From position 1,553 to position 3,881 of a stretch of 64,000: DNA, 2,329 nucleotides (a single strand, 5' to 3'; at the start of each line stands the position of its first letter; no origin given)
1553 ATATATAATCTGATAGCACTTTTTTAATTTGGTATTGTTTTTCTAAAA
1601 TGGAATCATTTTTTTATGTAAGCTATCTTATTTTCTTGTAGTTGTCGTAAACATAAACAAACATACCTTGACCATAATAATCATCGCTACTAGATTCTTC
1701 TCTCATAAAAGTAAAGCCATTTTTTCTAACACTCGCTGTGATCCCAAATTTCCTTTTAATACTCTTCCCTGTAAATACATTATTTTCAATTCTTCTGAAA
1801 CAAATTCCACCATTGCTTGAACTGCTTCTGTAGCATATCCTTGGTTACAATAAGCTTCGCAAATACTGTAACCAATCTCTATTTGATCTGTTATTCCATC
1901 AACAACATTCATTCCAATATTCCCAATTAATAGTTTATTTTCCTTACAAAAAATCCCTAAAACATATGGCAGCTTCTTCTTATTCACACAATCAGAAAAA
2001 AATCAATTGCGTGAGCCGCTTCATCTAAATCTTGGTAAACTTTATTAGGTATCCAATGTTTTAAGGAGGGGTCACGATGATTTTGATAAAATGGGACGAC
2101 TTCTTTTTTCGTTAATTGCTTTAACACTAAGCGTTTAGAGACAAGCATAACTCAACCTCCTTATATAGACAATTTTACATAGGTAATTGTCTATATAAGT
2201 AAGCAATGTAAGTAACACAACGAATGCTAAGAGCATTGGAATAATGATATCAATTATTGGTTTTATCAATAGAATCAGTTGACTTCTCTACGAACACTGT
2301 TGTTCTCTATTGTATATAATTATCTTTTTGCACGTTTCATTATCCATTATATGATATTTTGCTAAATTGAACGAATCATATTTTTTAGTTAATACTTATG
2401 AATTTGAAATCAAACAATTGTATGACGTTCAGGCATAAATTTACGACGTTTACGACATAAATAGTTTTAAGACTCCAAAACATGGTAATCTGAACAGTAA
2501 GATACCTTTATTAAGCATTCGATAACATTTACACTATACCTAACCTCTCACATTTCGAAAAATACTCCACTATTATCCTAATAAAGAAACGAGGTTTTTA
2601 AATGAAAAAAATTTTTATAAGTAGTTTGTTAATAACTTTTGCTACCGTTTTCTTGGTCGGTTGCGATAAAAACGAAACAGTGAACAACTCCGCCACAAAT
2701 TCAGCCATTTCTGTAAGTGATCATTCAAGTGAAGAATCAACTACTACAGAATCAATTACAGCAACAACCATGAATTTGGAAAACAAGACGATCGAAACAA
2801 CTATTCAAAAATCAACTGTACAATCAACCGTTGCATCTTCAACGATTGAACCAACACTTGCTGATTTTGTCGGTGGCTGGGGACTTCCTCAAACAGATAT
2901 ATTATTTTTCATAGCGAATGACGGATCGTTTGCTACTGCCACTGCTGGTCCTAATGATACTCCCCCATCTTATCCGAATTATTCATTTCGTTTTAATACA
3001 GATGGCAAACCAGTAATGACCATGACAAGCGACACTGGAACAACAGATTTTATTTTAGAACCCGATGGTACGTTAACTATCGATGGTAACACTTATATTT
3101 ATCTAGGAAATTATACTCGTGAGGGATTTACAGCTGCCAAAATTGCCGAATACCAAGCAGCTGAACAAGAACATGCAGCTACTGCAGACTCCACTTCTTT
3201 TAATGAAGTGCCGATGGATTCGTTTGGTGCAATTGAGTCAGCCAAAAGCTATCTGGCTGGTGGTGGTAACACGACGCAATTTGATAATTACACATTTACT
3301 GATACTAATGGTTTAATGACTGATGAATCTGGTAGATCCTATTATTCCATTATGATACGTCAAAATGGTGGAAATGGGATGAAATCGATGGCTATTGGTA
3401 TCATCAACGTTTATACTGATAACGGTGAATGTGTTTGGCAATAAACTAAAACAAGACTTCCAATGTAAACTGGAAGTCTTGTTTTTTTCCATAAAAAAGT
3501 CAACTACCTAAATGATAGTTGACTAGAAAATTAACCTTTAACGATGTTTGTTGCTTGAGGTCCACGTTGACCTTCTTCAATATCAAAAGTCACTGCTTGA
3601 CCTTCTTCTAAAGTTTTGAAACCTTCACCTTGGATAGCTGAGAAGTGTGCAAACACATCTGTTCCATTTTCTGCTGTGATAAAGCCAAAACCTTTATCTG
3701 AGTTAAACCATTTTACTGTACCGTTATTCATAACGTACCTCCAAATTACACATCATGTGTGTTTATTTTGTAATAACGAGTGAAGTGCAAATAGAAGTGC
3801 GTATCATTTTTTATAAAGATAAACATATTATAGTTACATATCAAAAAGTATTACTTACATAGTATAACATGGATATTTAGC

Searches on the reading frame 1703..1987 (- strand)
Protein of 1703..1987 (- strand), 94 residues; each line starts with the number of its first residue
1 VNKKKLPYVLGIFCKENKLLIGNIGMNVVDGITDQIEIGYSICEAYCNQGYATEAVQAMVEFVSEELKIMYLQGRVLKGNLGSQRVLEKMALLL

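Call 9: search_protein_families(library=pfam, proteins=[window:1703-1987:-], max_evalue=0.1)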
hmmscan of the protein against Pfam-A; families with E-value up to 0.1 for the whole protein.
window:1703-1987:- (94 aa): 3 families
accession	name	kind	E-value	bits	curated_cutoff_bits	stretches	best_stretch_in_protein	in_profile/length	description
PF13302.13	Acetyltransf_3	-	9.8e-19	68.9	25.4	1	6-90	52-135/138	Acetyltransferase (GNAT) domain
PF00583.31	Acetyltransf_1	-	6.1e-05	23.7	20.7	1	14-90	38-114/116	Acetyltransferase (GNAT) family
PF12352.13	V-SNARE_C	-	0.013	16.2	27.1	1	32-69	17-54/66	Snare region anchored in the vesicle membrane C-terminus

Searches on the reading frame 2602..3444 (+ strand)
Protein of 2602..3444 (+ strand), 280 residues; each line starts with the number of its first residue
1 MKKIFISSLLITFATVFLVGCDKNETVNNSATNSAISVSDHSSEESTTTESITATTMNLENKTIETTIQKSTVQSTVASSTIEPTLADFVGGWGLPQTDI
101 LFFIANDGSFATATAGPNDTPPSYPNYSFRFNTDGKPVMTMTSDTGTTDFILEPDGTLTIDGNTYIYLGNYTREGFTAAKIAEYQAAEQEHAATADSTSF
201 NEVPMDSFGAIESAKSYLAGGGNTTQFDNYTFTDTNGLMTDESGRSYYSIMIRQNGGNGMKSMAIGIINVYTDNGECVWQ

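Call 9: search_protein_families(library=pfam, proteins=[window:2602-3444:+], max_evalue=0.1)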
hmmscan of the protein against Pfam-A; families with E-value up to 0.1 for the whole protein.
window:2602-3444:+ (280 aa): 1 family
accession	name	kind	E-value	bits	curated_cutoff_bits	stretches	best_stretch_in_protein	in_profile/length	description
PF16308.10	DUF4950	-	3.5e-24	86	25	1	39-175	8-138/191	Domain of unknown function (DUF4950)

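Call 10: find_encoding_contigs(protein=window:2602-3444:+, flank=10000, max_places=10)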
Protein window:2602-3444:+ (280 aa): 7 contigs read that carry it; 3 places shown.
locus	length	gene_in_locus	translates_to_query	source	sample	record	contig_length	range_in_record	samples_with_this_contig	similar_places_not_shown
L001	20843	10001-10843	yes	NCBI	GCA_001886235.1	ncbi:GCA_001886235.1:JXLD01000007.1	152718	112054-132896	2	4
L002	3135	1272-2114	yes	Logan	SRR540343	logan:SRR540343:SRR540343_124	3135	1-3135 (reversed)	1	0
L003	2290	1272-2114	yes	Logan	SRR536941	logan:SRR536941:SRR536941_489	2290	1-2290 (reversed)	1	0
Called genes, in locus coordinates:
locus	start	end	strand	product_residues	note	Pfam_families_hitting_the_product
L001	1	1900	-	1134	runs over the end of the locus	PF02687:FtsX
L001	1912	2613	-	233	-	PF02463:SMC_N (faint), PF00005:ABC_tran, PF13304:AAA_21 (faint)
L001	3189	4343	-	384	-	PF07969:Amidohydro_3 (faint), PF01979:Amidohydro_1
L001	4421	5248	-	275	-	PF12844:HTH_19, PF13560:HTH_31 (weak), PF01381:HTH_3, PF13424:TPR_12 (faint), PF18768:RNPP_C (weak), PF13181:TPR_8 (faint)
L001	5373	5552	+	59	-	-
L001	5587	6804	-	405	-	PF00155:Aminotran_1_2, PF01041:DegT_DnrJ_EryC1 (weak)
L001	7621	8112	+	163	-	PF18540:DUF5626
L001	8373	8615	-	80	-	PF08460:SH3_5, PF08239:SH3_3 (faint)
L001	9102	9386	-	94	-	PF13302:Acetyltransf_3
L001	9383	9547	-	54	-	-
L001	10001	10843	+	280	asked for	PF16308:DUF4950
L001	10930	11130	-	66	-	PF00313:CSD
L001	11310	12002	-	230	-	-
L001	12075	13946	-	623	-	PF00128:Alpha-amylase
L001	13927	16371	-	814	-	PF00343:Phosphorylase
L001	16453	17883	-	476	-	PF08323:Glyco_transf_5, PF00534:Glycos_transf_1, PF13692:Glyco_trans_1_4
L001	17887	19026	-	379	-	PF00483:NTP_transferase, PF25084:LbH_EIF2B, PF24894:Hexapep_GlmU, PF25087:GMPPB_C (weak)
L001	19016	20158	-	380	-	PF00483:NTP_transferase, PF12804:NTP_transf_3, PF24894:Hexapep_GlmU, PF25247:LbH_GLGC (faint), PF25084:LbH_EIF2B, PF25087:GMPPB_C, PF00132:Hexapep (weak)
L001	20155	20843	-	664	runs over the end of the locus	PF22019:GlgB_N, PF02922:CBM_48, PF00128:Alpha-amylase, PF02806:Alpha-amylase_C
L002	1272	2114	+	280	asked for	PF16308:DUF4950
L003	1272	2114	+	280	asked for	PF16308:DUF4950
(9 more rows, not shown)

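Call 13: find_homologous_proteins(query=window:2602-3444:+)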
Query window:2602-3444:+ (280 aa): 3 proteins with E <= 0.001 among 1456 candidates.
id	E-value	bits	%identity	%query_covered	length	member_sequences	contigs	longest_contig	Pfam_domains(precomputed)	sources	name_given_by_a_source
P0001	9.1e-174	594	98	100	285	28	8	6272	PF16308.11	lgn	-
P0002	4.9e-73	264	59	75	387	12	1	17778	PF16308.11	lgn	-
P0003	5.7e-30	123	53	43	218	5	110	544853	PF16308.11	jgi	jgi:hypothetical protein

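Call 15: find_encoding_contigs(protein=P0002, flank=10000, max_places=4)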
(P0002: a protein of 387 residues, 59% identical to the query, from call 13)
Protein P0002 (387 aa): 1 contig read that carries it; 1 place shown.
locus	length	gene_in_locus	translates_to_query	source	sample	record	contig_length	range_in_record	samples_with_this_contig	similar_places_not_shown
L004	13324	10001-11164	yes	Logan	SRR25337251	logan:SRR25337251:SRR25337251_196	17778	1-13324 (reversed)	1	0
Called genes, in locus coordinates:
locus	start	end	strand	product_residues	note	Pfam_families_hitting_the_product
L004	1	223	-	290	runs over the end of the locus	-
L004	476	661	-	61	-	-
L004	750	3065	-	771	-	PF00877:NLPC_P60 (weak), PF01832:Glucosaminidase, PF05257:CHAP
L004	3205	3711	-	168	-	PF00583:Acetyltransf_1 (faint)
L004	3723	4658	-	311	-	PF01180:DHO_dh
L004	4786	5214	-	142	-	-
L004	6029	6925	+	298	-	-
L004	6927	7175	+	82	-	-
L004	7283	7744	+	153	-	PF00583:Acetyltransf_1, PF13673:Acetyltransf_10, PF13508:Acetyltransf_7, PF08445:FR47 (weak)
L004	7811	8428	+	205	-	PF03575:Peptidase_S51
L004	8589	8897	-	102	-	-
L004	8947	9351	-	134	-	-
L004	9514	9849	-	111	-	PF01883:FeS_assembly_P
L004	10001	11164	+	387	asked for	PF16308:DUF4950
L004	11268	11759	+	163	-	PF04461:YajQ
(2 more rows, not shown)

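Call 16: find_encoding_contigs(protein=P0003, flank=10000, max_places=5)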
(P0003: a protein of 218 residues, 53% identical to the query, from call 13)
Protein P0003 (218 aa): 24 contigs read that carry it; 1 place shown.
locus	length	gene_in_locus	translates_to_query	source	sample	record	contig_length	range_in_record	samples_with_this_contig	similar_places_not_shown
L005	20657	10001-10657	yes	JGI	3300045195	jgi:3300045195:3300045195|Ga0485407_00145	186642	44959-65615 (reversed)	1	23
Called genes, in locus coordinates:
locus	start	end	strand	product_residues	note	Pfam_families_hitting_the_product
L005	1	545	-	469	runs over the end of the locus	PF08279:HTH_11 (faint), PF05043:Mga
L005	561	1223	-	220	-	PF00565:SNase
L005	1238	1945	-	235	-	PF08241:Methyltransf_11 (weak), PF13649:Methyltransf_25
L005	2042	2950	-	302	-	-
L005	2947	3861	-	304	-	-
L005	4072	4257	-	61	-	-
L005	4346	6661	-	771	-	PF00877:NLPC_P60 (weak), PF01832:Glucosaminidase, PF05257:CHAP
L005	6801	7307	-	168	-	-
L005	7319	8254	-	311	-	PF01180:DHO_dh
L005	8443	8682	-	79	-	-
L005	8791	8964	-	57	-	-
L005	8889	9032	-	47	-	-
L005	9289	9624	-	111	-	PF01883:FeS_assembly_P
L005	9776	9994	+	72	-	-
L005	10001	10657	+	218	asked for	PF16308:DUF4950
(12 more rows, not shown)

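Call 31: find_encoding_contigs(protein=P0001, flank=10000, max_places=8)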
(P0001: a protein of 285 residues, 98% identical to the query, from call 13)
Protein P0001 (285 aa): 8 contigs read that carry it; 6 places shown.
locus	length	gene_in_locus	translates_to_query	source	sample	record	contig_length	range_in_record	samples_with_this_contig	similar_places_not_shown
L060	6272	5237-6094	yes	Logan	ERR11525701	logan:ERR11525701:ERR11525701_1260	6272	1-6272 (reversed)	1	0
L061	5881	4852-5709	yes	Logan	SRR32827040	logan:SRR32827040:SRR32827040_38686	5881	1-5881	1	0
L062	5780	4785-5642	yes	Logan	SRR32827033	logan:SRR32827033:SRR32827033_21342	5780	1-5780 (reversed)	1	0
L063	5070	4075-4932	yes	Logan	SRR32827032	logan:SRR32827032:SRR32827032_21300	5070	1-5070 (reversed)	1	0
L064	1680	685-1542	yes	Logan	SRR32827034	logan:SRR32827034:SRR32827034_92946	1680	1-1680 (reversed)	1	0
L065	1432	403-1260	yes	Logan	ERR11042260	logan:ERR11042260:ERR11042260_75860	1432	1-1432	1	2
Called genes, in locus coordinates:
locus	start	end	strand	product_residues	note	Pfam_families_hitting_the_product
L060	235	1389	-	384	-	PF07969:Amidohydro_3 (faint), PF01979:Amidohydro_1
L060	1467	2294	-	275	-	PF12844:HTH_19, PF13560:HTH_31 (weak), PF01381:HTH_3, PF13424:TPR_12 (faint), PF18768:RNPP_C (weak), PF13181:TPR_8 (faint)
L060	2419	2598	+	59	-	-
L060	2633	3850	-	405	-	PF00155:Aminotran_1_2, PF01041:DegT_DnrJ_EryC1 (weak)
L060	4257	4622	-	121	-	PF13302:Acetyltransf_3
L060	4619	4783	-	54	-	-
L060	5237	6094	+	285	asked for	PF16308:DUF4950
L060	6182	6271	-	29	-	?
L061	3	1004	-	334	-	?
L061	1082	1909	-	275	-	PF12844:HTH_19, PF13560:HTH_31 (weak), PF01381:HTH_3, PF13424:TPR_12 (faint), PF18768:RNPP_C (weak), PF13181:TPR_8 (faint)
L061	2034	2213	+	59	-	-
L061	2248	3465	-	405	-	PF00155:Aminotran_1_2, PF01041:DegT_DnrJ_EryC1 (weak)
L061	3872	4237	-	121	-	PF13302:Acetyltransf_3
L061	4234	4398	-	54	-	-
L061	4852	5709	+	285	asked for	PF16308:DUF4950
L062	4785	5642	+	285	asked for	PF16308:DUF4950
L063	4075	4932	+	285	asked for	PF16308:DUF4950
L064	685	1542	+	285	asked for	PF16308:DUF4950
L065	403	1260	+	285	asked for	PF16308:DUF4950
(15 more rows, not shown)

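Call 59: search_solved_structures(query=window:2602-3444:+, max_evalue=0.01)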
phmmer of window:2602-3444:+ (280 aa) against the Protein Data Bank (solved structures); distinct sequences matched with E-value up to 0.01: 0.

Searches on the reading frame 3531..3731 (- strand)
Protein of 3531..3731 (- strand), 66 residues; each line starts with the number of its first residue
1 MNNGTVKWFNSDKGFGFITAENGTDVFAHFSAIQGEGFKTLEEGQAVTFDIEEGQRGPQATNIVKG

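Call 9: search_protein_families(library=pfam, proteins=[window:3531-3731:-], max_evalue=0.1)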
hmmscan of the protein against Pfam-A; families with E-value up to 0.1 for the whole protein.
window:3531-3731:- (66 aa): 3 families
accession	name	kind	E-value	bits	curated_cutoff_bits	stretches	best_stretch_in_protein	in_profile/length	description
PF00313.28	CSD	-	3.9e-30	103.9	27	1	3-65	2-65/66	'Cold-shock' DNA-binding domain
PF23456.1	CSDE1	-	0.046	14.3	27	1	16-63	31-81/84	Cold shock domain-containing protein E1 CSD domain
PF11604.15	CusF_Ec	-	0.085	13.2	27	0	30-63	37-70/72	Copper binding periplasmic protein CusF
